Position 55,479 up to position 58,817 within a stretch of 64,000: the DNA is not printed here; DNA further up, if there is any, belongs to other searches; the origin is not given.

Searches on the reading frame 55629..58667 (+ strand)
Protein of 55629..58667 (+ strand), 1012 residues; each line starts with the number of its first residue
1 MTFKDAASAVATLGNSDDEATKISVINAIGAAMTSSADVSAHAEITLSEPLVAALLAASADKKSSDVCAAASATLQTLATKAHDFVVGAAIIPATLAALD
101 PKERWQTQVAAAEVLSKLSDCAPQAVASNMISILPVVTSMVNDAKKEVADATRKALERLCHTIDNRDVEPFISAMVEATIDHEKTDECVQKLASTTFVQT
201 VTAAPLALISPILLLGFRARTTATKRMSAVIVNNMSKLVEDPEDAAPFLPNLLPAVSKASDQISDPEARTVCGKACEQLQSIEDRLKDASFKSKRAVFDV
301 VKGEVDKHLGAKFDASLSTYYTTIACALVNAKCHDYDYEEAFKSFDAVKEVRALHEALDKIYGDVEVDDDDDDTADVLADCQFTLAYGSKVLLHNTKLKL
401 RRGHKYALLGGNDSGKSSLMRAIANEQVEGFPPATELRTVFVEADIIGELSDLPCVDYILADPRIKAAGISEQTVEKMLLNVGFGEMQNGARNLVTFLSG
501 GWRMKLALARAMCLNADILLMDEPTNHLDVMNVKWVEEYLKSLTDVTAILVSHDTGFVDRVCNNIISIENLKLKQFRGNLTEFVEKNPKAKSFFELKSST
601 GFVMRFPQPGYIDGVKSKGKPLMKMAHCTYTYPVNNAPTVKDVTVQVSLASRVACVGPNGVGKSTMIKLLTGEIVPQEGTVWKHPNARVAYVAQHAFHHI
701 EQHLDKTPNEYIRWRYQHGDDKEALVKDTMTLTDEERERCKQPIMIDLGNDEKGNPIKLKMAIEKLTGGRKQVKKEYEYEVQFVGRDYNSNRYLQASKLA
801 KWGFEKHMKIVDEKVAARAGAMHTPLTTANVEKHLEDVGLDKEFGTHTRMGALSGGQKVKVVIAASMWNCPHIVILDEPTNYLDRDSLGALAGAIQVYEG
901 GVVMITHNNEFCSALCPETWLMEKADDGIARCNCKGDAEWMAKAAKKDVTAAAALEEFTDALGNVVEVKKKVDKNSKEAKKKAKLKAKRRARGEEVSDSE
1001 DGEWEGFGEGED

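Call 19: search_protein_families(library=pfam, proteins=[window:55629-58667:+], max_evalue=0.00001)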
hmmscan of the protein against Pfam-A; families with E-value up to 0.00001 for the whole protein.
window:55629-58667:+ (1012 aa): 8 families
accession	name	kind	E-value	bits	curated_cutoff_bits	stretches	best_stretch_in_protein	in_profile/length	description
PF00005.33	ABC_tran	-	1.2e-40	139.7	25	3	393-526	1-137/137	ABC transporter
PF24984.1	HEAT_EF3_GNC1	-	4.3e-30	104.4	27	1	191-279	1-91/91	Elongation factor 3/GNC1 HEAT repeat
PF24987.1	HEAT_EF3_N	-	8.8e-18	65.3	32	1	24-156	41-169/169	EF3 N-terminal HEAT repeat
PF02463.25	SMC_N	-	3.7e-12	46.6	40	0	497-568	136-211/220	RecF/RecN/SMC N terminal domain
PF13304.12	AAA_21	-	1.7e-10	41.9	27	0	407-424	3-20/304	AAA domain, putative AbiEii toxin, Type IV TA system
PF13555.12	AAA_29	-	9.6e-07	28.9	27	0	639-667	11-39/61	P-loop containing region of AAA domain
PF13476.12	AAA_23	-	1.8e-06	29.1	27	0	656-755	25-113/201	AAA domain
PF01926.29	MMR_HSR1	-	5.6e-06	26.9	21.9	0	652-674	1-23/113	50S ribosome-binding GTPase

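Call 55: list_cluster_members(proteins=[P0018, window:55629-58664:+, window:16870-18480:+, window:27717-28169:+, window:10804-14214:-])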
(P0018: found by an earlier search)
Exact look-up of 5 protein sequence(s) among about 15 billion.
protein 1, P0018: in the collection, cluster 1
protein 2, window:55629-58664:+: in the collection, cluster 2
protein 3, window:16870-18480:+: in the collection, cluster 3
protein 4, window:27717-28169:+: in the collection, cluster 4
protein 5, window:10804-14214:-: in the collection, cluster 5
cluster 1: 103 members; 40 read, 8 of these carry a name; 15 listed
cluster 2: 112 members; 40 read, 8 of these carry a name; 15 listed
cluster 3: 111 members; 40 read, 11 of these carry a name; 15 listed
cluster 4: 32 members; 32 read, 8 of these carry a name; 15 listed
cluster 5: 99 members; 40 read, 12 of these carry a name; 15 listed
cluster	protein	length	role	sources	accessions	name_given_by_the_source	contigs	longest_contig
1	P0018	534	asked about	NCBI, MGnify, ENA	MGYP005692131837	FL=1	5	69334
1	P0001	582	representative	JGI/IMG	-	hypothetical protein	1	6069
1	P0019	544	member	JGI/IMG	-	hypothetical protein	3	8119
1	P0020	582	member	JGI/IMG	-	hypothetical protein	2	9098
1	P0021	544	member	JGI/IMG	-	hypothetical protein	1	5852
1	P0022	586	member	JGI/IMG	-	hypothetical protein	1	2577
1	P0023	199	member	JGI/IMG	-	hypothetical protein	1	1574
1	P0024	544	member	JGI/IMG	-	hypothetical protein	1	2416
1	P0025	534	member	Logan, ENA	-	-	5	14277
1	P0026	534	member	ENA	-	-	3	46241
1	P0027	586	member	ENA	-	-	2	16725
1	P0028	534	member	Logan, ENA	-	-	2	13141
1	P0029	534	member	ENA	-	-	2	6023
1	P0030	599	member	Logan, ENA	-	-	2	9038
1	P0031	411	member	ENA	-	-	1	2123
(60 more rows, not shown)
